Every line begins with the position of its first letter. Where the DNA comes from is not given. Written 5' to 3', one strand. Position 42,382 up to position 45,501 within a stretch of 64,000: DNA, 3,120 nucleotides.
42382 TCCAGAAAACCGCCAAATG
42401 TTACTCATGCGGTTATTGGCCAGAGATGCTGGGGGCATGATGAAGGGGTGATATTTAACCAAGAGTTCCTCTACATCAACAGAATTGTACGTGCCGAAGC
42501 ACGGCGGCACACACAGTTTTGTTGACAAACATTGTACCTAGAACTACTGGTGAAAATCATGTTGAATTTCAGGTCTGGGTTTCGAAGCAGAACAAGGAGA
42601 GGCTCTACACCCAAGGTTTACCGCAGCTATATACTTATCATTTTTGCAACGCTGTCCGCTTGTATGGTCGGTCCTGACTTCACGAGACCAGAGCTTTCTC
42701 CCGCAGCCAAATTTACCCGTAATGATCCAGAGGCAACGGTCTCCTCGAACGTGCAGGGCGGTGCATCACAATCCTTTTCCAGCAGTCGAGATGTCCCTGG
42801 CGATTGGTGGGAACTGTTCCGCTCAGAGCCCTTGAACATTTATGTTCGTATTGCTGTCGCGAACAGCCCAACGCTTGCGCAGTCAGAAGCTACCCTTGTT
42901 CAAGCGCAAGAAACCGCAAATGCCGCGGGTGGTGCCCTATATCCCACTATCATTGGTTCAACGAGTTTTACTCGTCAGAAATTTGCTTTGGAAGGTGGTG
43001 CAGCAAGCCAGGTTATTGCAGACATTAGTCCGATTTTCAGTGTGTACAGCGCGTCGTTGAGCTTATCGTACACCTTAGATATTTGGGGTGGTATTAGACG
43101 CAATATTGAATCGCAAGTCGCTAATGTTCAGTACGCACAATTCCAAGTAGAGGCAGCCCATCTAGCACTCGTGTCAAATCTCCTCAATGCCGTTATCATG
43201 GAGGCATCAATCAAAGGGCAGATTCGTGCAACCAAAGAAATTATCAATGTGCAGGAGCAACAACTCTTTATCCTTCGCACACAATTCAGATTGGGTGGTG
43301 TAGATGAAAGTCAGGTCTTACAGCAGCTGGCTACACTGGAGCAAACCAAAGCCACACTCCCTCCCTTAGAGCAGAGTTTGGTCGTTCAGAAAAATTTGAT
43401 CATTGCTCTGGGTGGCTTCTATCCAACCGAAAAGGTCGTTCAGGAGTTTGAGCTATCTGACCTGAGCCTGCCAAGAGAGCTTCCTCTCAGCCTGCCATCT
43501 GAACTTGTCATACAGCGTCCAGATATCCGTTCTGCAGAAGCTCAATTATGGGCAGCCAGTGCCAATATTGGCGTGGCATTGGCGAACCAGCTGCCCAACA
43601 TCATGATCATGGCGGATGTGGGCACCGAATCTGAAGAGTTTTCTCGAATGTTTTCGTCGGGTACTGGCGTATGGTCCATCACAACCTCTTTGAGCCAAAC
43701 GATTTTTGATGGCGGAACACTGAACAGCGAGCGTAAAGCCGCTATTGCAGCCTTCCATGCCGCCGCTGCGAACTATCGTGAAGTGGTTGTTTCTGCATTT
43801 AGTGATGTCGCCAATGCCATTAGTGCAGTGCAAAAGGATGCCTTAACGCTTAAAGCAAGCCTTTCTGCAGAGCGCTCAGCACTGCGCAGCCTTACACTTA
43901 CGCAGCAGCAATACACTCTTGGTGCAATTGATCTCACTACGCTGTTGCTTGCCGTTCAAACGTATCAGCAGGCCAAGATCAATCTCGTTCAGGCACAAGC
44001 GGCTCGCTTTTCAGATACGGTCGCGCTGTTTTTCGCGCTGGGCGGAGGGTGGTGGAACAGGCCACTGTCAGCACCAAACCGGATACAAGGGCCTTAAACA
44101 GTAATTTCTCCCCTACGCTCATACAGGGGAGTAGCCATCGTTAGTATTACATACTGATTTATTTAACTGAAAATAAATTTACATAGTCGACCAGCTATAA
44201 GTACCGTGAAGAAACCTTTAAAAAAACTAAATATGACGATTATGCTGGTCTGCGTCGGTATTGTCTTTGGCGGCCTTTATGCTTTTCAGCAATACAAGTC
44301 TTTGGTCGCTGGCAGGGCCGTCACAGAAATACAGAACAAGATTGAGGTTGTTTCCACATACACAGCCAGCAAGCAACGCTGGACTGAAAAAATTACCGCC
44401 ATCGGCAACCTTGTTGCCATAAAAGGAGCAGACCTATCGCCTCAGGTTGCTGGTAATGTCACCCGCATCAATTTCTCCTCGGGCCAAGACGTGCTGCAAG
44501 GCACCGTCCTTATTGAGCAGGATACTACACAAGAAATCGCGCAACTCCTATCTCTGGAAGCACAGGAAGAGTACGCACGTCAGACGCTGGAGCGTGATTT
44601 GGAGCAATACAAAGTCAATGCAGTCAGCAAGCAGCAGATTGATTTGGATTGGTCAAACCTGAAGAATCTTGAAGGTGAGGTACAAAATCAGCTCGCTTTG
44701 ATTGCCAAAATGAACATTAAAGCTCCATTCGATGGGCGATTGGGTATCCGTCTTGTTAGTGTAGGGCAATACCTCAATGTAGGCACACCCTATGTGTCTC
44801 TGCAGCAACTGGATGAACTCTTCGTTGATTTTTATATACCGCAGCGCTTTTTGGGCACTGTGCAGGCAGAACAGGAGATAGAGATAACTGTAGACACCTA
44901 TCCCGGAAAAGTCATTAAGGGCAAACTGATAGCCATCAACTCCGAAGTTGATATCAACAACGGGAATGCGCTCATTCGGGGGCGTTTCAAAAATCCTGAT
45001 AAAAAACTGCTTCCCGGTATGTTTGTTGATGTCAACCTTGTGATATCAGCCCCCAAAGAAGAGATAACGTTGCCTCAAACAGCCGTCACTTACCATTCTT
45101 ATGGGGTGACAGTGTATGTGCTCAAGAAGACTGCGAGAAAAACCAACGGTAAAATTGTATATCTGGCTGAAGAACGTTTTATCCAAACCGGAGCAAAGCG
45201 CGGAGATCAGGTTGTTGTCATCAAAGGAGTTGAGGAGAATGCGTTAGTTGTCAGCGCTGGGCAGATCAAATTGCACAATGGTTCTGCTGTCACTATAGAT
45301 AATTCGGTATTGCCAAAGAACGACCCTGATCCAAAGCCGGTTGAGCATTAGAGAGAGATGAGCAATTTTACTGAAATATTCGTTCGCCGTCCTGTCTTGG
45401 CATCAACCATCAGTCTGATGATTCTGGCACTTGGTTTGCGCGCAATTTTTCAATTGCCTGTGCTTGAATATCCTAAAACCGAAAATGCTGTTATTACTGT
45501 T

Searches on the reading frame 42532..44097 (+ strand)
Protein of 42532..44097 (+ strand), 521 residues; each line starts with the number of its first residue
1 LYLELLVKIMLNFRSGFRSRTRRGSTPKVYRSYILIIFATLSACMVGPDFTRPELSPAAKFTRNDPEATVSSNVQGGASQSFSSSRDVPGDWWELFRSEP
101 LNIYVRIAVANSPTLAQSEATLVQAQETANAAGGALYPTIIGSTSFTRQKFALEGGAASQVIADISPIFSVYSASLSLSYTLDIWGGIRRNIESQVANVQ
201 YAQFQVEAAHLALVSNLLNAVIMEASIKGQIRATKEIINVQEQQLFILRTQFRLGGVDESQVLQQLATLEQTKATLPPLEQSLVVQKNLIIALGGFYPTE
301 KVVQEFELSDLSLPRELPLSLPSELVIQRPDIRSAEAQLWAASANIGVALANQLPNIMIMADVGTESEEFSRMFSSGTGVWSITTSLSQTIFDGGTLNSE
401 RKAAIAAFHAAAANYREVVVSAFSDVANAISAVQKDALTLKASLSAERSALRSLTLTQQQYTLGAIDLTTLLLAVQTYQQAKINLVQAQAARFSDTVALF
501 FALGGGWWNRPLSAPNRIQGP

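Call 49: search_protein_families(library=pfam, proteins=[window:42532-44097:+], max_evalue=0.0001)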
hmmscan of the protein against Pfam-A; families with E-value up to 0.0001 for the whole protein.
window:42532-44097:+ (521 aa): 1 family
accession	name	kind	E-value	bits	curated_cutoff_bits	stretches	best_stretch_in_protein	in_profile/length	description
PF02321.23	OEP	-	1.4e-40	139.5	22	2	328-504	11-187/187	Outer membrane efflux protein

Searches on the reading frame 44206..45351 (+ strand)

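Call 49: search_protein_families(library=pfam, proteins=[window:44206-45351:+], max_evalue=0.0001)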
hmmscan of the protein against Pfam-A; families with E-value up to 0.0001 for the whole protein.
window:44206-45351:+ (381 aa): 2 families
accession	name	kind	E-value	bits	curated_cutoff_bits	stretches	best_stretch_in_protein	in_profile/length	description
PF16576.10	HlyD_D23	-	3.2e-23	82.6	30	1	75-274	20-214/214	Barrel-sandwich domain of CusB or HlyD membrane-fusion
PF13437.12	HlyD_3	-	6.6e-14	53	22.2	1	171-271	2-106/106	HlyD family secretion protein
